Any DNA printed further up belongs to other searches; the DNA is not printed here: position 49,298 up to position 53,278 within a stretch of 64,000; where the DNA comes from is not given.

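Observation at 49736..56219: Two tandem paralogous giant genes built from 11 copies of a ~170-180-aa module in two alternating subtypes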

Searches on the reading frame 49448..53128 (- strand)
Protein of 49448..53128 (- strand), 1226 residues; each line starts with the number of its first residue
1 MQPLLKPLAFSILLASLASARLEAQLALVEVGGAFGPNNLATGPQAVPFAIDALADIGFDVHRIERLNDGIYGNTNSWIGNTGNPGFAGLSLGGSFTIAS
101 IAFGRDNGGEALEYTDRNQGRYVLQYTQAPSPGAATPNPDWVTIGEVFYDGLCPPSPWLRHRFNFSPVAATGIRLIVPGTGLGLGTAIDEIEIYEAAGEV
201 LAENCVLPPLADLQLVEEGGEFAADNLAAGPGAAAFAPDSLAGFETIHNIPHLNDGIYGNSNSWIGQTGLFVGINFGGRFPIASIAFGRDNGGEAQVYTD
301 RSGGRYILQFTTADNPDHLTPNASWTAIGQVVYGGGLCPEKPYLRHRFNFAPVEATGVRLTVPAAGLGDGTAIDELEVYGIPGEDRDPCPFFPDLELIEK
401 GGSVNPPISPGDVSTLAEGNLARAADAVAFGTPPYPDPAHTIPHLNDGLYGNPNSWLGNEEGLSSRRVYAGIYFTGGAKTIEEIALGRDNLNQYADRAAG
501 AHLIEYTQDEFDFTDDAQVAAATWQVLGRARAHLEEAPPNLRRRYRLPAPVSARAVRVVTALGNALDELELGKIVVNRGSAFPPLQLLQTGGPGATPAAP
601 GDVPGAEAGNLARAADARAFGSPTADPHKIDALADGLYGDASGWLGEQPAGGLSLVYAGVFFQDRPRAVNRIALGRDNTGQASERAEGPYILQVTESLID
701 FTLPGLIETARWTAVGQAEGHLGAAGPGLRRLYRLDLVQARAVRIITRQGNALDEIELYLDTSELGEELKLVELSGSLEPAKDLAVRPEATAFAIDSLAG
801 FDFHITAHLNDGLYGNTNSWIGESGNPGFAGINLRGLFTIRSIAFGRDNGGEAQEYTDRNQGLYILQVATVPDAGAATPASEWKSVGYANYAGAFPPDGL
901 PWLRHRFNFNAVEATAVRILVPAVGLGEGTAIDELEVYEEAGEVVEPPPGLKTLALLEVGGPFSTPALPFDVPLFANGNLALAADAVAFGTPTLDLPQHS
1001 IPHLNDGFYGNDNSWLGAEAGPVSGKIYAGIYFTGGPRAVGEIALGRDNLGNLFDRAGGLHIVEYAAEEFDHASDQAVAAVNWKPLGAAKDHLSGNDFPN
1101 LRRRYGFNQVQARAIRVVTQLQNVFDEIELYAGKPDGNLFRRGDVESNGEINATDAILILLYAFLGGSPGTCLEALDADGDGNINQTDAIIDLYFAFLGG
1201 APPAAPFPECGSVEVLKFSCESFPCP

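Call 4: search_protein_families(library=pfam, proteins=[window:49448-53125:-], max_evalue=1)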
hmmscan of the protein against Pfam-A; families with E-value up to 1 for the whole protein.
window:49448-53125:- (1225 aa): 3 families
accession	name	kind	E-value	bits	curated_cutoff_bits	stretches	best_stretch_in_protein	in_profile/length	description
PF00404.24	Dockerin_1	-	6.3e-07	29.9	22.9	1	1142-1188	2-49/57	Dockerin type I domain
PF14496.11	NEL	-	0.11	12.3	24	1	718-769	111-165/223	C-terminal novel E3 ligase, LRR-interacting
PF23175.1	bHLH_STRA8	-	0.22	12.1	25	1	490-542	21-71/80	Stimulated by retinoic acid gene 8 protein bHLH domain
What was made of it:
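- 49448..53128 (-): Gene A, 1226 aa: signal peptide, modules I-I-II-II-I-II, then a dockerin type I tail with three cysteines. Pfam Dockerin_1 scores 29.9 bits against a cut-off of 22.9 (call 4).
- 49448..49735 (-): C-terminal tail of A: dockerin type I (two D-x-[DN]-x-[DN]-G loops), then GGAPP, ending C-x12-C-x5-C-P. Pfam PF00404, E 6.3e-07 (call 4).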

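Call 5: search_protein_families(library=ncbifam, proteins=[window:49448-53125:-], max_evalue=1)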
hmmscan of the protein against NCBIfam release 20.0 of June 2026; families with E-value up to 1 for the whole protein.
window:49448-53125:- (1225 aa): 1 family
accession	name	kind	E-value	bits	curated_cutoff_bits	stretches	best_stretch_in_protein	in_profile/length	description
NF004050.0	PRK05569.1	subfamily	0.2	12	136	0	613-630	48-65/141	flavodoxin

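Call 84: find_homologous_proteins(query=window:49448-53128:-, max_evalue=1e-20)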
Query window:49448-53128:- (1226 aa): 268 proteins with E <= 1e-20 among 8000 candidates; the best 120 are listed.
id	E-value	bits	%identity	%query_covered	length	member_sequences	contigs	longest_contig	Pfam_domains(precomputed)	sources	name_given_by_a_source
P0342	0.0e+0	2800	100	100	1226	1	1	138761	PF00404.25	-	-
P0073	0.0e+0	1296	50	80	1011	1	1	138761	-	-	-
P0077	2.5e-280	951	47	68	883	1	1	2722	-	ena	-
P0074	6.3e-278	944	36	96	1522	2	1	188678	-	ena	-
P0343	1.1e-256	873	46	66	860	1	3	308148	PF00404.25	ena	-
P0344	3.0e-247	842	50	68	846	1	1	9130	-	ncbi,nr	ncbi:MAG TPA: hypothetical protein VMT52_12265, partial [Planctomycetota bacterium]|nr:hypothetical 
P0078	7.0e-237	808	42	66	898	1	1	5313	-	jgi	jgi:hypothetical protein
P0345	7.8e-236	804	43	66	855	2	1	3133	-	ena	-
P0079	5.8e-233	795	36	91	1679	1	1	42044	PF00754.32,PF13385.14,PF18884.6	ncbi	-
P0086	1.7e-226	773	39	71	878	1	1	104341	-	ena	-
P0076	2.1e-209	717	42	30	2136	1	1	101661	PF22073.3,PF27332.1,PF15780.12,PF07610.18,PF02494.23,PF12371.15,PF22544.3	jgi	-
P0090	2.1e-201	690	33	76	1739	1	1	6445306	PF13385.14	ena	-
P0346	2.8e-200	686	35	91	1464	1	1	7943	PF18884.6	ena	-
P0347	4.0e-195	669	34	91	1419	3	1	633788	PF18884.6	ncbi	ncbi:MAG: hypothetical protein R3F19_00245 [Verrucomicrobiales bacterium]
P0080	2.0e-191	657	36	90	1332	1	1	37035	-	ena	-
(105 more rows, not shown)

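Call 85: find_encoding_contigs(protein=P0343, flank=10000, max_places=2)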
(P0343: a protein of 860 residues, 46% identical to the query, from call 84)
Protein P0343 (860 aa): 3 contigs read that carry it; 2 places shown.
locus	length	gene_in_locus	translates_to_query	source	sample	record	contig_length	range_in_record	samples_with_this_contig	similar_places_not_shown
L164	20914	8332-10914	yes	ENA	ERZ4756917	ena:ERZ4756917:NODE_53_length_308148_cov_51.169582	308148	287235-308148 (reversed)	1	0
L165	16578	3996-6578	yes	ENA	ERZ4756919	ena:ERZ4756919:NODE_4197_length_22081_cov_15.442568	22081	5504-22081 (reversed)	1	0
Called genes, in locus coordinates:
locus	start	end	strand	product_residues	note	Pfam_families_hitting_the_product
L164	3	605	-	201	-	?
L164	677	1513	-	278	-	-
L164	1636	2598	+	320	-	-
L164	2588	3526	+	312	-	PF22198:GKRP_SIS_2 (faint), PF22645:GKRP_SIS_N, PF14555:UBA_4 (faint)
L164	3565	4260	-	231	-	-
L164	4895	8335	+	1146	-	PF22352:K319L-like_PKD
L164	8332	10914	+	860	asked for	PF00404:Dockerin_1 (weak)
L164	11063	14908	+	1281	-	PF00932:LTD, PF08757:CotH, PF00932:LTD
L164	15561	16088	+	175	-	-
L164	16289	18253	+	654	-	PF00932:LTD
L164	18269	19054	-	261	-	PF01182:Glucosamine_iso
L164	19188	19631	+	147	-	-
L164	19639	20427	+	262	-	PF13489:Methyltransf_23, PF13847:Methyltransf_31, PF08241:Methyltransf_11, PF08242:Methyltransf_12, PF13649:Methyltransf_25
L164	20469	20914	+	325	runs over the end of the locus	-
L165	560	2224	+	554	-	-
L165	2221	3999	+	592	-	PF22352:K319L-like_PKD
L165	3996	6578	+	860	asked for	PF00404:Dockerin_1 (weak)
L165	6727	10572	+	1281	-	PF00932:LTD, PF08757:CotH, PF00932:LTD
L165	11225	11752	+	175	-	-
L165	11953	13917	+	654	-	PF00932:LTD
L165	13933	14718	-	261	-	PF01182:Glucosamine_iso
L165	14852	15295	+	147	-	-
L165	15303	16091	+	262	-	PF13489:Methyltransf_23, PF13847:Methyltransf_31, PF08241:Methyltransf_11, PF08242:Methyltransf_12, PF13649:Methyltransf_25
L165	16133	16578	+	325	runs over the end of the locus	-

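Call 86: find_encoding_contigs(protein=P0344, flank=10000, max_places=2)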
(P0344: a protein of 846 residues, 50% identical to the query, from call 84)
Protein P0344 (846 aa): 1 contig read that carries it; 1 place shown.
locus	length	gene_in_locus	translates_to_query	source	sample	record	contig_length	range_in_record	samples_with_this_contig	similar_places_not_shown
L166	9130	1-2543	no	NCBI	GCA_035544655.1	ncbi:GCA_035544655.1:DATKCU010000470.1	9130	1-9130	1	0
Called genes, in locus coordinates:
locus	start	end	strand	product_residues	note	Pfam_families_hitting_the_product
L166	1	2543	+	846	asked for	?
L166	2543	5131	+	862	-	-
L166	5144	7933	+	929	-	PF07635:PSCyt1, PF07583:PSCyt2, PF07587:PSD1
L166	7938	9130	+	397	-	PF07394:DUF1501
